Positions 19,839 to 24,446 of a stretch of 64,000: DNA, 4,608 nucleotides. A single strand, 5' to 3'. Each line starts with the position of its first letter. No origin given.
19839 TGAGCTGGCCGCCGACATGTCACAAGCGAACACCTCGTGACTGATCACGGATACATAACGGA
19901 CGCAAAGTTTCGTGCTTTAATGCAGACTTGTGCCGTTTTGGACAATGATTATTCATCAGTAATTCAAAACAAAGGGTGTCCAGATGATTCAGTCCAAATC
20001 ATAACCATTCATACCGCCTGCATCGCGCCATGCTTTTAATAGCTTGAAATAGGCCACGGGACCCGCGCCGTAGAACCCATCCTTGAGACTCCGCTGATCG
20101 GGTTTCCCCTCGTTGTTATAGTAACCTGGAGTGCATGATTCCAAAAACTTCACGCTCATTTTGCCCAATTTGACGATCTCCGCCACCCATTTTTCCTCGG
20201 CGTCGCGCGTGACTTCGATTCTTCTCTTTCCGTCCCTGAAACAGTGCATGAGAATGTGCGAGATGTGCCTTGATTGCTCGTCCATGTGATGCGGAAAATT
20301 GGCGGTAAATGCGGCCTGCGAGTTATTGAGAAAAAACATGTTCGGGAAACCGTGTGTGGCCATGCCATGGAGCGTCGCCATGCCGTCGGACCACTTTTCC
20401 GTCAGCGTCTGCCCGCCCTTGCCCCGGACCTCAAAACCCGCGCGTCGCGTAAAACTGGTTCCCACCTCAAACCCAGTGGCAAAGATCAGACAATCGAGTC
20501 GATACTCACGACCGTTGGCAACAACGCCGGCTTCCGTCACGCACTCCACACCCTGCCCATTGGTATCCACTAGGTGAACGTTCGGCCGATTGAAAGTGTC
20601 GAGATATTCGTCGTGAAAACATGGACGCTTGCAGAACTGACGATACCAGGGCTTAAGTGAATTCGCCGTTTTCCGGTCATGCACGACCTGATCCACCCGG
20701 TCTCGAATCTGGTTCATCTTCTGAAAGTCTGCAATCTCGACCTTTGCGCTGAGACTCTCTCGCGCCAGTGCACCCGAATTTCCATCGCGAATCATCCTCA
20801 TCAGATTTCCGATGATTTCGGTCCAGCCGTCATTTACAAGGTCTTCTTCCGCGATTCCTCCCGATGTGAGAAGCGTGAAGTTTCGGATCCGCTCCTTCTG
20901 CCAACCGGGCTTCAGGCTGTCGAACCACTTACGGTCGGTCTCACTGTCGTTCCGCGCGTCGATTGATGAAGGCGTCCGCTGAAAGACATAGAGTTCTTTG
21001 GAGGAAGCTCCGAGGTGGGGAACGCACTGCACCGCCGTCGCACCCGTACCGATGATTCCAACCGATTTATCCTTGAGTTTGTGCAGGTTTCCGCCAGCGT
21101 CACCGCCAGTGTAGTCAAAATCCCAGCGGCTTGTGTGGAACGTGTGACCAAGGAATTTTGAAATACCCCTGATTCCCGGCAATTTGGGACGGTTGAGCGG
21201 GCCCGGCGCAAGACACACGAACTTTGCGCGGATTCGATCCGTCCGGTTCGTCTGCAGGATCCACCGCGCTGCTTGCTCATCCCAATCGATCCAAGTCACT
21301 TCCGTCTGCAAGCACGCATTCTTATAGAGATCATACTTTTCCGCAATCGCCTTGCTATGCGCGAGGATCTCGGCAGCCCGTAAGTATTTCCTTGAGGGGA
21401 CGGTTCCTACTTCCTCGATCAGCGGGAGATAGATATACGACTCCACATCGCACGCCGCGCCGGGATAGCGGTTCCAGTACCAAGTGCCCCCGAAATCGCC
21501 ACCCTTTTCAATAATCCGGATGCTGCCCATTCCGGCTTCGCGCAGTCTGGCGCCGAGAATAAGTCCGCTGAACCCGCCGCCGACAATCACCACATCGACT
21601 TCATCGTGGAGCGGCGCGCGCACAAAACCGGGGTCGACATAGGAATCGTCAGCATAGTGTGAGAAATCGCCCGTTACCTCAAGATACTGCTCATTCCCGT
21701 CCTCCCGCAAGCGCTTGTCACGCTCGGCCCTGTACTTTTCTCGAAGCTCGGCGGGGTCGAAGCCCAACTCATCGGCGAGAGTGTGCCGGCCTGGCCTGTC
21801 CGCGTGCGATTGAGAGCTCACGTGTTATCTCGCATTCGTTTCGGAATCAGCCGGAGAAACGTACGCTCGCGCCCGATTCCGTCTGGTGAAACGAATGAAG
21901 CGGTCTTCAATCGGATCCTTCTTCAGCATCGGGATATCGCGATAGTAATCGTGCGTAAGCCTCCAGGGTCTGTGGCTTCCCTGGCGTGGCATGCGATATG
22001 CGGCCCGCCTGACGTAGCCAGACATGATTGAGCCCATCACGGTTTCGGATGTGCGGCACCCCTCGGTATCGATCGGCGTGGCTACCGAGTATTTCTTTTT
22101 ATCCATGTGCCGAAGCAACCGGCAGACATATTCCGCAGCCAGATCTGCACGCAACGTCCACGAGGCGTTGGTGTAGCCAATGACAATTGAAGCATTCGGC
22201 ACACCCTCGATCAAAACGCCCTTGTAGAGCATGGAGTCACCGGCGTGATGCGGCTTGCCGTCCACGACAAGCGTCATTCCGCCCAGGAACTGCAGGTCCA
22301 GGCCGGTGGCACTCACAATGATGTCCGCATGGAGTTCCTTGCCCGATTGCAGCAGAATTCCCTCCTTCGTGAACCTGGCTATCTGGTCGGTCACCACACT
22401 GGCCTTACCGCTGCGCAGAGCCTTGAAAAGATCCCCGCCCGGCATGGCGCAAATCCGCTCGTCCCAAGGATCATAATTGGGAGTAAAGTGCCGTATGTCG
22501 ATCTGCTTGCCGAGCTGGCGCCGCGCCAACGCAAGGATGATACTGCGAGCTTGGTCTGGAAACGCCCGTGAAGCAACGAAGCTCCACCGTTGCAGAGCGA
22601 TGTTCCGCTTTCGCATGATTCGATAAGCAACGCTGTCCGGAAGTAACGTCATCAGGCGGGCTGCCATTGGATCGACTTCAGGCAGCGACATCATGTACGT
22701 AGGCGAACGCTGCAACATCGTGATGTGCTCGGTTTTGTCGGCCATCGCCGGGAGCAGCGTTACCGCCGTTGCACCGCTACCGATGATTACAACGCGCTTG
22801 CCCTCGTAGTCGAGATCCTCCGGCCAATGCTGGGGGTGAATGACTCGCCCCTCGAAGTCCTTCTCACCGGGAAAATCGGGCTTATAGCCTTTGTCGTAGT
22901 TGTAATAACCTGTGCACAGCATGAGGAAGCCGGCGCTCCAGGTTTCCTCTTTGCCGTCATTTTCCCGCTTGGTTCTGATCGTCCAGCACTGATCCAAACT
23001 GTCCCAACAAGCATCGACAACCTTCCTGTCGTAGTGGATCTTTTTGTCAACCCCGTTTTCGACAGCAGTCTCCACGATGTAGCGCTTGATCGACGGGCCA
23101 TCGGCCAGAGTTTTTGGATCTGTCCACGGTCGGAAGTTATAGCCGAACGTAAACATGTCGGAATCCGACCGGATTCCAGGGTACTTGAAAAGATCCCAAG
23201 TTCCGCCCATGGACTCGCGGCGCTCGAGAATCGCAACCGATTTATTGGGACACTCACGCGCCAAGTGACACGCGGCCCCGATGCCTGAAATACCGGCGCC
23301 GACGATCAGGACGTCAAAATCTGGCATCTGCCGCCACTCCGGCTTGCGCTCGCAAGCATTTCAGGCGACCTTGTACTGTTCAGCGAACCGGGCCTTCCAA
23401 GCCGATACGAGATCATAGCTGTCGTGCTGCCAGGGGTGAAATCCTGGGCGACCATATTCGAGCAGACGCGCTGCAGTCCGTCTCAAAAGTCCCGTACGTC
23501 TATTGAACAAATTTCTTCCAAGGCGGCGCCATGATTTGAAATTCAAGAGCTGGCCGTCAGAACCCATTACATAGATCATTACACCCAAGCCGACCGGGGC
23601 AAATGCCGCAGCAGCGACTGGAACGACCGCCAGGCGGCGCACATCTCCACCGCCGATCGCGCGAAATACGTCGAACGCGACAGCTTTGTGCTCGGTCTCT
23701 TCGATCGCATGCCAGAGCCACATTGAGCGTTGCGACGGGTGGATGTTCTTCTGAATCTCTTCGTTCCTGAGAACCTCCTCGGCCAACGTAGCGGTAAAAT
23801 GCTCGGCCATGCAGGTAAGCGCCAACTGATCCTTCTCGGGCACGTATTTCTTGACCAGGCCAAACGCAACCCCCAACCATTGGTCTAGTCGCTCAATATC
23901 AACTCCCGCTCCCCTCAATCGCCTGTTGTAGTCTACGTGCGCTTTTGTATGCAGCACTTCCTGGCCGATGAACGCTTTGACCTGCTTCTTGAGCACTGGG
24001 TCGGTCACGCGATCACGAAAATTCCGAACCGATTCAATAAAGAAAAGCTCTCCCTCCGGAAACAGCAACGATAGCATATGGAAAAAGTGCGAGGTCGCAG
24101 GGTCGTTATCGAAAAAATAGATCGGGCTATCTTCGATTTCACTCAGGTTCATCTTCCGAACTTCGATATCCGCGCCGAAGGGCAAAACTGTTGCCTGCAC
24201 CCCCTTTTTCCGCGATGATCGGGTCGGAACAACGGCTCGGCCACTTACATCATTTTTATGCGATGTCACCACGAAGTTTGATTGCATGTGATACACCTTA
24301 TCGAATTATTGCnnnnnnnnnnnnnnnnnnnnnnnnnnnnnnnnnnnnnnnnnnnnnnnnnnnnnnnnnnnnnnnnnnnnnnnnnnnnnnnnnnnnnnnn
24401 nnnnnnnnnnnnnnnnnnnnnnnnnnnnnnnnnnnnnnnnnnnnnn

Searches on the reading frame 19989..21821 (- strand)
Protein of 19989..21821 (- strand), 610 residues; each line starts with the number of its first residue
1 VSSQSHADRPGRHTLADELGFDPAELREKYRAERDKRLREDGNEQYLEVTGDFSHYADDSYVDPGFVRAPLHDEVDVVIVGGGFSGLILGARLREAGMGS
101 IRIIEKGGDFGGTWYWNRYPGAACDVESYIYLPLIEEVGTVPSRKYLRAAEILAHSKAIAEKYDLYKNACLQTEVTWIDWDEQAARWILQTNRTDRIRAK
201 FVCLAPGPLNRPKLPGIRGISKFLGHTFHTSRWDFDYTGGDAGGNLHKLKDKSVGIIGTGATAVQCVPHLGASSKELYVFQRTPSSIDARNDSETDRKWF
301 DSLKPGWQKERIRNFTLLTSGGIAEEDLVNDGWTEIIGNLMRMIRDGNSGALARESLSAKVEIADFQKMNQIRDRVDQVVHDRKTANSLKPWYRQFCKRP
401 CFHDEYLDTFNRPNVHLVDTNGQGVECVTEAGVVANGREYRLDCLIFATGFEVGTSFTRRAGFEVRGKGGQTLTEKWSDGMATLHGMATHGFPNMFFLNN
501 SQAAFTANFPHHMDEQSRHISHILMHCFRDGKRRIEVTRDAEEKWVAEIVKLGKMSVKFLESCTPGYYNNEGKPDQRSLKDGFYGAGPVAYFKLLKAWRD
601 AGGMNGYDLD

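Call 8: search_protein_families(library=pfam, proteins=[window:19989-21821:-], max_evalue=0.001)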
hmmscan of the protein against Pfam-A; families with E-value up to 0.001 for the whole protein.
window:19989-21821:- (610 aa): 6 families
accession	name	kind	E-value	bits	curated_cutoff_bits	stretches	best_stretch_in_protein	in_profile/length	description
PF13738.12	Pyr_redox_3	-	3.5e-15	56.5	30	1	78-288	1-201/305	Pyridine nucleotide-disulphide oxidoreductase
PF07992.20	Pyr_redox_2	-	1.6e-11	44.6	26.1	1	76-284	2-175/291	Pyridine nucleotide-disulphide oxidoreductase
PF13450.12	NAD_binding_8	-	2.1e-09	38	21.9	1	79-132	1-53/68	NAD(P)-binding Rossmann-like domain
PF01266.30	DAO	-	2.8e-06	27.5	27.9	1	76-115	1-40/353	FAD dependent oxidoreductase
PF00890.30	FAD_binding_2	-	2.2e-05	24.3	20.4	1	76-116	1-40/414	FAD binding domain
PF13454.12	NAD_binding_9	-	4.7e-05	23.8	21.8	0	78-115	1-42/155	FAD-NAD(P)-binding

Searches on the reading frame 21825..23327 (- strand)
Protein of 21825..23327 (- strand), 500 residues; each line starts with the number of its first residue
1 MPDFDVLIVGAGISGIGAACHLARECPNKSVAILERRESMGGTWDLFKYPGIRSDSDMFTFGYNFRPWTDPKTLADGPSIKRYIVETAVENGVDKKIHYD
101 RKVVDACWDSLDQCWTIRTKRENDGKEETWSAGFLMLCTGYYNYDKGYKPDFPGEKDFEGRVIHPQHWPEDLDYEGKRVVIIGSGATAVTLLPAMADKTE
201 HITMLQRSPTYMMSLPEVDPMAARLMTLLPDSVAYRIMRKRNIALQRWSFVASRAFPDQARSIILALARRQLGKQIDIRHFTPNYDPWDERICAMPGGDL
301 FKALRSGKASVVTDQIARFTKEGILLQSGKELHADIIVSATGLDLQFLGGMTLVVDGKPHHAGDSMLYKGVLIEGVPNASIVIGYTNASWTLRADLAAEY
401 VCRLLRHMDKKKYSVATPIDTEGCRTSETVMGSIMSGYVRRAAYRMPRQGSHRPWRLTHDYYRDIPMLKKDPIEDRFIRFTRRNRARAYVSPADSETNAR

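Call 8: search_protein_families(library=pfam, proteins=[window:21825-23327:-], max_evalue=0.001)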
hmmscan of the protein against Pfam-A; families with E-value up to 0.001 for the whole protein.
window:21825-23327:- (500 aa): 10 families
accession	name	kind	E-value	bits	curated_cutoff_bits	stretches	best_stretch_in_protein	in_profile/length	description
PF00743.25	FMO-like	-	7.5e-14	51.5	22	1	33-215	29-222/532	Flavin-binding monooxygenase-like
PF07992.20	Pyr_redox_2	-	4e-12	46.6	26.1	1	4-224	1-187/291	Pyridine nucleotide-disulphide oxidoreductase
PF13738.12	Pyr_redox_3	-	6.8e-11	42.4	30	1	7-210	1-198/305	Pyridine nucleotide-disulphide oxidoreductase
PF13450.12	NAD_binding_8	-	6.2e-10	39.7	21.9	1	8-61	1-52/68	NAD(P)-binding Rossmann-like domain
PF01266.30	DAO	-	8.4e-10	39.1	27.9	1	5-43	1-38/353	FAD dependent oxidoreductase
PF01946.23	Thi4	-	5.5e-08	32.8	26.2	1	4-44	18-58/235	Thi4 family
PF13434.12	Lys_Orn_oxgnase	-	1.3e-06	28.3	21.3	1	91-211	106-225/339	L-lysine 6-monooxygenase/L-ornithine 5-monooxygenase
PF00070.33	Pyr_redox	-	4.5e-06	27.5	22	0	178-227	1-47/82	Pyridine nucleotide-disulphide oxidoreductase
PF13454.12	NAD_binding_9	-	1e-05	26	21.8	0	8-44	2-41/155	FAD-NAD(P)-binding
PF12831.13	FAD_oxidored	-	5.4e-05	23.1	27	1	5-43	1-37/416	FAD dependent oxidoreductase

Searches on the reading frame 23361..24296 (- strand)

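Call 8: search_protein_families(library=pfam, proteins=[window:23361-24296:-], max_evalue=0.001)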
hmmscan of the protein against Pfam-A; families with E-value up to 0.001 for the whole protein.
window:23361-24296:- (311 aa): 1 family
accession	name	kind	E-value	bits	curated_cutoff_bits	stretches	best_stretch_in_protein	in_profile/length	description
PF10118.14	Metal_hydrol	-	8.8e-81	271.7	33.2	1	46-292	2-247/247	Predicted metal-dependent hydrolase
